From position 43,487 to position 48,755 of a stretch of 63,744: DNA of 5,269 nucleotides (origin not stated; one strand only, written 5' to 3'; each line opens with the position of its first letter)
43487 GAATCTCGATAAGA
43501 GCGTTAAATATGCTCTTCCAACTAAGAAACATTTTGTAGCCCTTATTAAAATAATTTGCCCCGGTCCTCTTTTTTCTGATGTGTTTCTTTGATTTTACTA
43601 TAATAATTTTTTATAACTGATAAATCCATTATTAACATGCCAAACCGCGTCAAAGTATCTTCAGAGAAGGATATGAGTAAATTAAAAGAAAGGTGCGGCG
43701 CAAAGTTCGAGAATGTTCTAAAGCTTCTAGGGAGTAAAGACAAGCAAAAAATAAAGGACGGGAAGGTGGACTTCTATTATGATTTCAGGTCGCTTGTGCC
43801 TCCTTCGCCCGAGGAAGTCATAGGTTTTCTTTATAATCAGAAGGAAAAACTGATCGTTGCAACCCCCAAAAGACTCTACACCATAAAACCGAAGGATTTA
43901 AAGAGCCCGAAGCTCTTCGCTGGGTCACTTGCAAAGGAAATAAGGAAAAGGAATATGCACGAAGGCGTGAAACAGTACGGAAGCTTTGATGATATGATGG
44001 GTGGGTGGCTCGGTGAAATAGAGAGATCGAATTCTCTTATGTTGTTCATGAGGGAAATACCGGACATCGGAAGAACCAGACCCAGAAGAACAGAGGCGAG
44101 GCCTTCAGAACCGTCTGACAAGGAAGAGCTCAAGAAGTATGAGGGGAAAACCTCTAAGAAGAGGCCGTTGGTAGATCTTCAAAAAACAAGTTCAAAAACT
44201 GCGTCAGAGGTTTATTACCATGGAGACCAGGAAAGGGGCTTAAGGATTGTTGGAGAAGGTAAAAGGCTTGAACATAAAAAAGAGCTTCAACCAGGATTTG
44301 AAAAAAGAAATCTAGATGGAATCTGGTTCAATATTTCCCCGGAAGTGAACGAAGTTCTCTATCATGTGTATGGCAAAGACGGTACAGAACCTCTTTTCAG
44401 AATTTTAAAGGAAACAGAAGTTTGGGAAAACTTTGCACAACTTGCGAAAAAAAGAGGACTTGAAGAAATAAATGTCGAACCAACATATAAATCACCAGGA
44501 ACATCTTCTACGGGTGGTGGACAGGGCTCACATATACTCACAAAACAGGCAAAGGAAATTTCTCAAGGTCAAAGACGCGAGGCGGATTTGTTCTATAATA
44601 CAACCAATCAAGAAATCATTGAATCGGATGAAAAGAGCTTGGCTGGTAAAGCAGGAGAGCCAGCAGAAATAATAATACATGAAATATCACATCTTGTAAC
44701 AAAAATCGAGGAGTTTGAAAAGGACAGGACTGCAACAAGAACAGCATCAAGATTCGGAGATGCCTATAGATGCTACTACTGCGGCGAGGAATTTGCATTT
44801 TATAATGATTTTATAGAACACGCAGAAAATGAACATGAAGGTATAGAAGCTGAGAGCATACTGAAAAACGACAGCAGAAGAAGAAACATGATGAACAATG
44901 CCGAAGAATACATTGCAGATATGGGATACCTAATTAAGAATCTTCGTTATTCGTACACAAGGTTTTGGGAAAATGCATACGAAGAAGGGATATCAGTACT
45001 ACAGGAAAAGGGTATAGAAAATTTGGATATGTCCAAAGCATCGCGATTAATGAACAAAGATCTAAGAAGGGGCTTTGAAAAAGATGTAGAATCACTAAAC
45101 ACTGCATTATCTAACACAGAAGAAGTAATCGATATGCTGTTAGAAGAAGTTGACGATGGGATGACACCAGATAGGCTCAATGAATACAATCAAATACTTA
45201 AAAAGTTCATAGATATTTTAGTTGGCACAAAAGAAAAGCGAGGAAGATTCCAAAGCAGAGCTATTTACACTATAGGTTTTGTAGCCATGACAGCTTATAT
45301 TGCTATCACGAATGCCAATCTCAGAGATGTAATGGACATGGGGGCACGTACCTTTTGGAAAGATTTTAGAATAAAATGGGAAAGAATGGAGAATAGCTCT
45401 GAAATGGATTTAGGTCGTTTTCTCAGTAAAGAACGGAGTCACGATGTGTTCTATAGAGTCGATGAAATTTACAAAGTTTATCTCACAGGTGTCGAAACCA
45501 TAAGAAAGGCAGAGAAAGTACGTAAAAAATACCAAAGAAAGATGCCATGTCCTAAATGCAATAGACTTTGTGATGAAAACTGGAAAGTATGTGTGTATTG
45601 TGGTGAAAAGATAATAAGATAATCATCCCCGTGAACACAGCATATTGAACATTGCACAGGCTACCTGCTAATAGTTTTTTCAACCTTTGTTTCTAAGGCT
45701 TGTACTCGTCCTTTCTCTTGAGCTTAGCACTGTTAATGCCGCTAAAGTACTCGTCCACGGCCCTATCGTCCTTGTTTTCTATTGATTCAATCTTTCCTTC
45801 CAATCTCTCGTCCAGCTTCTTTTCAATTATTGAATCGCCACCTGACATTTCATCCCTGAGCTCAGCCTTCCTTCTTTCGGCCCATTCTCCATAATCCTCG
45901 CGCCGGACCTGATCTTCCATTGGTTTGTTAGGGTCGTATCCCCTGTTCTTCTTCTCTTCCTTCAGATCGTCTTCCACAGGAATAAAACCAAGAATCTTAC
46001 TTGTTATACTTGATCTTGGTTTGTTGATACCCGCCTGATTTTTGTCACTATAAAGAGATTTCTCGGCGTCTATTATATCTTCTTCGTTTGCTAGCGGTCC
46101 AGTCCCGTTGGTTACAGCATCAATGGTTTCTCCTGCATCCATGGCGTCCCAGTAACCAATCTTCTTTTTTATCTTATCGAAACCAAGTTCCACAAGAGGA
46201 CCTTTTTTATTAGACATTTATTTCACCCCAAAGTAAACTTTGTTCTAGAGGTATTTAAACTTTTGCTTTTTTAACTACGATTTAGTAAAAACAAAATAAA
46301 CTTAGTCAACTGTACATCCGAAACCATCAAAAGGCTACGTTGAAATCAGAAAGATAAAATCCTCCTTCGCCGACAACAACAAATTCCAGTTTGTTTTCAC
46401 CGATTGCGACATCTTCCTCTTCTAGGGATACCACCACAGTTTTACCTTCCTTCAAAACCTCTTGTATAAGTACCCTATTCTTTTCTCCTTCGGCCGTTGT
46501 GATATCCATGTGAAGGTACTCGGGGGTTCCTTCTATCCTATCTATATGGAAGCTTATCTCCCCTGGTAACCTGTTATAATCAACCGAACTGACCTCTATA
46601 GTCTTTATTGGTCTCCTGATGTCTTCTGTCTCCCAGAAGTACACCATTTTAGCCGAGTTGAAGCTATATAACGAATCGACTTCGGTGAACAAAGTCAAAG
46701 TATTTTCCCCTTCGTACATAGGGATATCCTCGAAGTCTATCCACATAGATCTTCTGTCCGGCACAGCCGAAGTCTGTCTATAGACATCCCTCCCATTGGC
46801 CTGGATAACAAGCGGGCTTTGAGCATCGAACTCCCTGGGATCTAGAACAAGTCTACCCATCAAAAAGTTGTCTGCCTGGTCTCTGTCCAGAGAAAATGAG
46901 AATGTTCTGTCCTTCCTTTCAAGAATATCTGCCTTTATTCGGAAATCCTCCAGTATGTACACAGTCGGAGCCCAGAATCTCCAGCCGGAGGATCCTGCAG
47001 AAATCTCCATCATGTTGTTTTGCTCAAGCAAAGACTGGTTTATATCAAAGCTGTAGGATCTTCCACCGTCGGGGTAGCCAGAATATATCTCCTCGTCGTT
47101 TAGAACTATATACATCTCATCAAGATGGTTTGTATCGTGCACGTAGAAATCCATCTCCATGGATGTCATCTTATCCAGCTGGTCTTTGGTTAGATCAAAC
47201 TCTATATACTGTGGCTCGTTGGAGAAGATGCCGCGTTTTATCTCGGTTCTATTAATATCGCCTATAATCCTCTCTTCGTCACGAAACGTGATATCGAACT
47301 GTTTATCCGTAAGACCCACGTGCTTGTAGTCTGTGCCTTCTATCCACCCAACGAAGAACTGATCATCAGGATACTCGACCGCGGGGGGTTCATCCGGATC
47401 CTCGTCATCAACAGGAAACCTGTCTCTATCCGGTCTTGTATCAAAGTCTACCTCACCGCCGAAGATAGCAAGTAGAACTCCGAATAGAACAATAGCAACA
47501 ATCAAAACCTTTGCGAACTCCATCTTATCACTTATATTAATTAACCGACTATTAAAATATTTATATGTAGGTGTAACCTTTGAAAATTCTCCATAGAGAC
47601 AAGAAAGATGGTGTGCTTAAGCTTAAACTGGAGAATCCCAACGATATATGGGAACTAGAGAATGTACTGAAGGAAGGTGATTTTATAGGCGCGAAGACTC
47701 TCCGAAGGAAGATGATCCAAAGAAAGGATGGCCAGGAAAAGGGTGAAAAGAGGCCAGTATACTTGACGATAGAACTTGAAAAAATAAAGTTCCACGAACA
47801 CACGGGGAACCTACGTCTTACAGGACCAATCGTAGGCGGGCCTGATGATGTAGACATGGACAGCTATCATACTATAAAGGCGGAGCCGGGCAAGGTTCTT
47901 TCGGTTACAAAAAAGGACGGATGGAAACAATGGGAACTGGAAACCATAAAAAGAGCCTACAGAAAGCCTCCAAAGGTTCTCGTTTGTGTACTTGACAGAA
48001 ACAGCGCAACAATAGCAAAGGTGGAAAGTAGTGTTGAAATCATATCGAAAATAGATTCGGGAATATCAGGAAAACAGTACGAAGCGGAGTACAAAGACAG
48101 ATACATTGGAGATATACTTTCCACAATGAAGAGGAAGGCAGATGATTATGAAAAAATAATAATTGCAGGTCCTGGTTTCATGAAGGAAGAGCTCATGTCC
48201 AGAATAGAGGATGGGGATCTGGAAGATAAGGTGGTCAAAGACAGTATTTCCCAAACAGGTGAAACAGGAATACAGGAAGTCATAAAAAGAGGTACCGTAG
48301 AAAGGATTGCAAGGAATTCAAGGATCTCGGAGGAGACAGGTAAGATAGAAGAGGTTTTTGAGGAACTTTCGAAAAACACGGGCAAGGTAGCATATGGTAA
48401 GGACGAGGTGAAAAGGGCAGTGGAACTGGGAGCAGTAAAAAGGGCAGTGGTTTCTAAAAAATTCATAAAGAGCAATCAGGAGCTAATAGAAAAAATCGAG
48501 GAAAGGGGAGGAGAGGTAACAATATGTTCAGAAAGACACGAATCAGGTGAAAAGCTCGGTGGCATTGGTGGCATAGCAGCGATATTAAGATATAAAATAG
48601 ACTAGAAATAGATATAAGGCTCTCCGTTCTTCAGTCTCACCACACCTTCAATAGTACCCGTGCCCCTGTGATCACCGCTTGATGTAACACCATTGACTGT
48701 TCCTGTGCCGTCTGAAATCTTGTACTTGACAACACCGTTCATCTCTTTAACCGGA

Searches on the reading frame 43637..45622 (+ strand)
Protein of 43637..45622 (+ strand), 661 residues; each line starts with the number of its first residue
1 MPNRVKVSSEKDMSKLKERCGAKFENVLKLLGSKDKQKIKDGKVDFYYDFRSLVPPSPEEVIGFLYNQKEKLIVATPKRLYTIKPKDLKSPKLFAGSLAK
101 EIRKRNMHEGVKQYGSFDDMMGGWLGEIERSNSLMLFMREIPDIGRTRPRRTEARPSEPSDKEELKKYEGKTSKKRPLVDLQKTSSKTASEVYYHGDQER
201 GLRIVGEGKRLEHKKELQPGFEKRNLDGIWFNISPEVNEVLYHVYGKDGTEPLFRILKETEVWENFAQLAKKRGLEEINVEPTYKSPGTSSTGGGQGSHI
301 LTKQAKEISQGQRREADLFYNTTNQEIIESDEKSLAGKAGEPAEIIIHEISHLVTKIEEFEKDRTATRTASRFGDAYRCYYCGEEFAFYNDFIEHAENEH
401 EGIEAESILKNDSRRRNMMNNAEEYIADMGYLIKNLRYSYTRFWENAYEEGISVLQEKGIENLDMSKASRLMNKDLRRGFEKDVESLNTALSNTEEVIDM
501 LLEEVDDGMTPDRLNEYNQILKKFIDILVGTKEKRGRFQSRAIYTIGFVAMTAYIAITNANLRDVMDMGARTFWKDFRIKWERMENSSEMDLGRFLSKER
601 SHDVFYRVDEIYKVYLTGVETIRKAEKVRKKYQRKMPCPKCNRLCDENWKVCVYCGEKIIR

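Call 25: search_protein_families(library=pfam, proteins=[window:43637-45622:+], max_evalue=0.01)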
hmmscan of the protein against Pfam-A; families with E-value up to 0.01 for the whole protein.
window:43637-45622:+ (661 aa): 1 family
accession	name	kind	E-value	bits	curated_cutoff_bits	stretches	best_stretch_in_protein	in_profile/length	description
PF12773.13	DZR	-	0.0048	17.5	27.3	1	636-656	25-45/45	Double zinc ribbon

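Call 90: search_protein_families(library=phrogs, proteins=[window:43637-45622:+], max_evalue=0.01)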
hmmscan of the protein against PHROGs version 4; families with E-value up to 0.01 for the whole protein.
window:43637-45622:+ (661 aa): 1 family
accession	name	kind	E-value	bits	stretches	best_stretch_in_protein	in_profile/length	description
phrog_13118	-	lysis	0.0012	18.1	1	441-569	226-353/888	endolysin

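Call 91: search_protein_families(library=padloc, proteins=[window:43637-45622:+], max_evalue=0.01)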
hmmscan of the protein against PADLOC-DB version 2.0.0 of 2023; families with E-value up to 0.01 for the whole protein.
window:43637-45622:+ (661 aa): 0 families

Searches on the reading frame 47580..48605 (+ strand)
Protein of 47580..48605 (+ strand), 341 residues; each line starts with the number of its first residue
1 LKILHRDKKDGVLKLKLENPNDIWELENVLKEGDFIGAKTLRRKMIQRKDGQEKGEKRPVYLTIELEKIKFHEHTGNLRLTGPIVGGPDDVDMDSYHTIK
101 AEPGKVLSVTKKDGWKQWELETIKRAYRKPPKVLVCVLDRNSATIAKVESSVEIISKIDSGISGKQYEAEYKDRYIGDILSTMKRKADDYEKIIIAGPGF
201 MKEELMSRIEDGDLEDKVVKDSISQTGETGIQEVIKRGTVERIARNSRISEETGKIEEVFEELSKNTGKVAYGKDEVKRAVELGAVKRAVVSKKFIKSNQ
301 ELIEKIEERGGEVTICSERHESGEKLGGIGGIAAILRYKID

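Call 25: search_protein_families(library=pfam, proteins=[window:47580-48605:+], max_evalue=0.01)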
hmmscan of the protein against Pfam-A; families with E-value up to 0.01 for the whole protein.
window:47580-48605:+ (341 aa): 3 families
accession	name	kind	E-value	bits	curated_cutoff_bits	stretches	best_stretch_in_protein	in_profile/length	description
PF03463.20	eRF1_1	-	8e-27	94.1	23.8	1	1-126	1-122/123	eRF1 domain 1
PF03465.20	eRF1_3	-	5.7e-21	75.4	25.8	1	250-340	2-106/106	eRF1 domain 3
PF03464.20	eRF1_2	-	4.7e-09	37.1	27.1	1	135-240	4-127/133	eRF1 domain 2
